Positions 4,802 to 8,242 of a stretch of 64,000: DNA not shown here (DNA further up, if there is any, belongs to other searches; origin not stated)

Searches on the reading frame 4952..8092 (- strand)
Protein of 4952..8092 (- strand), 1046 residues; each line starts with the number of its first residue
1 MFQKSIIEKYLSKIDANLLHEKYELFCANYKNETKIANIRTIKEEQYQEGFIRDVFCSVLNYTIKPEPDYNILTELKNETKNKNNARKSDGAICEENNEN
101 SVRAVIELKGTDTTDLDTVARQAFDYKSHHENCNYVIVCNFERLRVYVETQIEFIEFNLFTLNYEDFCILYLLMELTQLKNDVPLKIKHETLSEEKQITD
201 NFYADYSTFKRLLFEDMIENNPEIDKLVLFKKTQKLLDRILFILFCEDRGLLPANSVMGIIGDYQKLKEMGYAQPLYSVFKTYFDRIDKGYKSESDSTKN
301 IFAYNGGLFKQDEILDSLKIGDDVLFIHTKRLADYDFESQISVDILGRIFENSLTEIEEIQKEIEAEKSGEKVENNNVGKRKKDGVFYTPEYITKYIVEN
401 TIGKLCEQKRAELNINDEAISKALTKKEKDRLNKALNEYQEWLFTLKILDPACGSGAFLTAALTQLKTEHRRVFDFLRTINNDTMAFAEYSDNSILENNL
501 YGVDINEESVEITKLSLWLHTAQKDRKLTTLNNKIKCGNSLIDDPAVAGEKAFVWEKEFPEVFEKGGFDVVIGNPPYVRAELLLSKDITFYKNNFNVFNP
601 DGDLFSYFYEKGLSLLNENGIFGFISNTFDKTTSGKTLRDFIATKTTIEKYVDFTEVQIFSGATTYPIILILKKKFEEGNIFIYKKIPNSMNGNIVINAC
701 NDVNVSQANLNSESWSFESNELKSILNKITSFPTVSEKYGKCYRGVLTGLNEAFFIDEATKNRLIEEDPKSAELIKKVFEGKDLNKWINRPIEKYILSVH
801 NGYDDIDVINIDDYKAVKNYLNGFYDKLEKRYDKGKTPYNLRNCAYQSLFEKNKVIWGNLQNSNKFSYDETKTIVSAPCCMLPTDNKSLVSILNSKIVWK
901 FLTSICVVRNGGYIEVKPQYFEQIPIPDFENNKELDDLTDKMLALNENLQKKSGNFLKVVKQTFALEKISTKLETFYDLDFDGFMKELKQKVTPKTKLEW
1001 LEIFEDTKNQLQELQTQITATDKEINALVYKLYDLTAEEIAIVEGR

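Call 3: search_protein_families(library=pfam, proteins=[window:4952-8092:-], max_evalue=0.1)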
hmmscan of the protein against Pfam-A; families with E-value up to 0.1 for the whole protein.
window:4952-8092:- (1046 aa): 10 families
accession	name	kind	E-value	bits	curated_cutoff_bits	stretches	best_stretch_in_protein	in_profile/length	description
PF07669.17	Eco57I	-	1.3e-45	156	25.3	1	498-660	1-171/171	Eco57I restriction-modification methylase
PF02384.22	N6_Mtase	-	1.3e-16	61.3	20.4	1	447-685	49-245/311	N-6 DNA Methylase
PF20473.4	MmeI_Mtase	-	1.6e-16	60.7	27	1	431-615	6-186/259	MmeI, DNA-methyltransferase domain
PF12950.13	TaqI_C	-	2.1e-12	47.8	26.5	1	827-926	27-118/118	TaqI-like C-terminal specificity domain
PF01170.24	UPF0020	-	3.4e-07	30.6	22.3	1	430-515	14-94/197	RMKL-like, methyltransferase domain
PF20464.3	MmeI_N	-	1.1e-05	26.3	27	1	72-173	42-151/181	MmeI, N-terminal domain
PF20465.4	MmeI_hel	-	3.1e-05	25.1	27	1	232-309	2-75/75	MmeI, helicase spacer domain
PF05791.16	Bacillus_HBL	-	0.015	15.5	29.1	1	977-1032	80-135/177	Bacillus haemolytic enterotoxin (HBL)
PF20466.3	MmeI_TRD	-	0.021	14.6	27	1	747-907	25-185/207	MmeI, target recognition domain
PF13588.12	HSDR_N_2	-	0.037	14.6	25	0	80-146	30-93/110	Type I restriction enzyme R protein N terminus (HSDR_N)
